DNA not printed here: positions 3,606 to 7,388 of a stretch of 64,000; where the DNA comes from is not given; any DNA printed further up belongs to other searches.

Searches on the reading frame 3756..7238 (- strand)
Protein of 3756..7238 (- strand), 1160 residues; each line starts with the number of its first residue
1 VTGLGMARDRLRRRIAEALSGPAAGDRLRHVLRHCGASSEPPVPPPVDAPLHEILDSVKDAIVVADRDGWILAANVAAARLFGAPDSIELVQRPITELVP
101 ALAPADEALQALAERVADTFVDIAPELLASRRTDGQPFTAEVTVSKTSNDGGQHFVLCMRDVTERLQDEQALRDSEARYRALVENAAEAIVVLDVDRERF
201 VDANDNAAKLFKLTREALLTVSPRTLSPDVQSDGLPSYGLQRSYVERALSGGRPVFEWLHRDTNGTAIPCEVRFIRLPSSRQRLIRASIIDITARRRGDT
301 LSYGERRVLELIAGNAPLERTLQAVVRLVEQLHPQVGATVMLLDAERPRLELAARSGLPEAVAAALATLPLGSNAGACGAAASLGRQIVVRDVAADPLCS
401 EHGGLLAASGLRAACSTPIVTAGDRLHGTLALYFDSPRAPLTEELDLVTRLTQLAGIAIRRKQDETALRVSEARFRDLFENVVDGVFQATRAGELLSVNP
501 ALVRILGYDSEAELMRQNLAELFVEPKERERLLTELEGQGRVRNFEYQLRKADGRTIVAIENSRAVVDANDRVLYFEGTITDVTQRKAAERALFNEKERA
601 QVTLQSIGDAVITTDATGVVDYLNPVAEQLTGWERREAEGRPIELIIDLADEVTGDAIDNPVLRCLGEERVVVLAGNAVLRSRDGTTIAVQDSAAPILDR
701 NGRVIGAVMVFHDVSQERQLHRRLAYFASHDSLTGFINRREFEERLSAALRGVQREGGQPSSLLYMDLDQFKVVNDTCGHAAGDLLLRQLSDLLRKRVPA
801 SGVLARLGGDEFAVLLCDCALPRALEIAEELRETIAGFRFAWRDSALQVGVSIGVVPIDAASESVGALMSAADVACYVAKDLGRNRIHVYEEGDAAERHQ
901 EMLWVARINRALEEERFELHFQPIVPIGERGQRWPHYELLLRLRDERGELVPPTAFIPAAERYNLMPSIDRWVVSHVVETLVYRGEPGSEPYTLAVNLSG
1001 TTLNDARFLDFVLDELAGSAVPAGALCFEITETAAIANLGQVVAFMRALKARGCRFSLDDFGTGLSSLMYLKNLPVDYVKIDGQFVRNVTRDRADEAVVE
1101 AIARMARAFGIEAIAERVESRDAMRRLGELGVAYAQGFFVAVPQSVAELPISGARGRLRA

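Call 36: search_protein_families(library=pfam, proteins=[window:3756-7238:-], max_evalue=0.001)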
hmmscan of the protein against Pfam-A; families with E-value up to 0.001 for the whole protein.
window:3756-7238:- (1160 aa): 12 families
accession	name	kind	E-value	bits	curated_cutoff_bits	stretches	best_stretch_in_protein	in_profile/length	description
PF00563.25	EAL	-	3.9e-66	223.3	31.3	1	907-1142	3-235/236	EAL domain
PF00989.32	PAS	-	3.3e-53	178.9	22.6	4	474-583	2-113/113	PAS fold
PF13426.13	PAS_9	-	2e-46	156.9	27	4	484-585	2-103/103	PAS domain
PF00990.26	GGDEF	-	1.3e-38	132.7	23.8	1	728-886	1-161/161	Diguanylate cyclase, GGDEF domain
PF08448.16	PAS_4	-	3.4e-35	121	23.1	3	605-719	2-110/110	PAS fold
PF13188.13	PAS_8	-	6.3e-29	99.3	21.8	3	473-531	1-59/65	PAS domain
PF13185.12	GAF_2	-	2.4e-16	60.6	28.6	1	316-459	2-135/136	GAF domain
PF01590.32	GAF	-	7e-14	52.9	22.4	1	318-459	2-133/133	GAF domain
PF08447.18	PAS_3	-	3.5e-12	46.9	25.6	1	496-580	2-89/89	PAS fold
PF12860.13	PAS_7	-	4.9e-09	36.8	27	1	55-170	1-115/115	PAS fold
PF24820.1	Diguanyl_cycl_sensor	-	3.6e-06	27.3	28.1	0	56-88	3-35/109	Diguanylate cyclase-like sensor domain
PF13492.12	GAF_3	-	0.00058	20.7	27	0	319-461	3-129/129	GAF domain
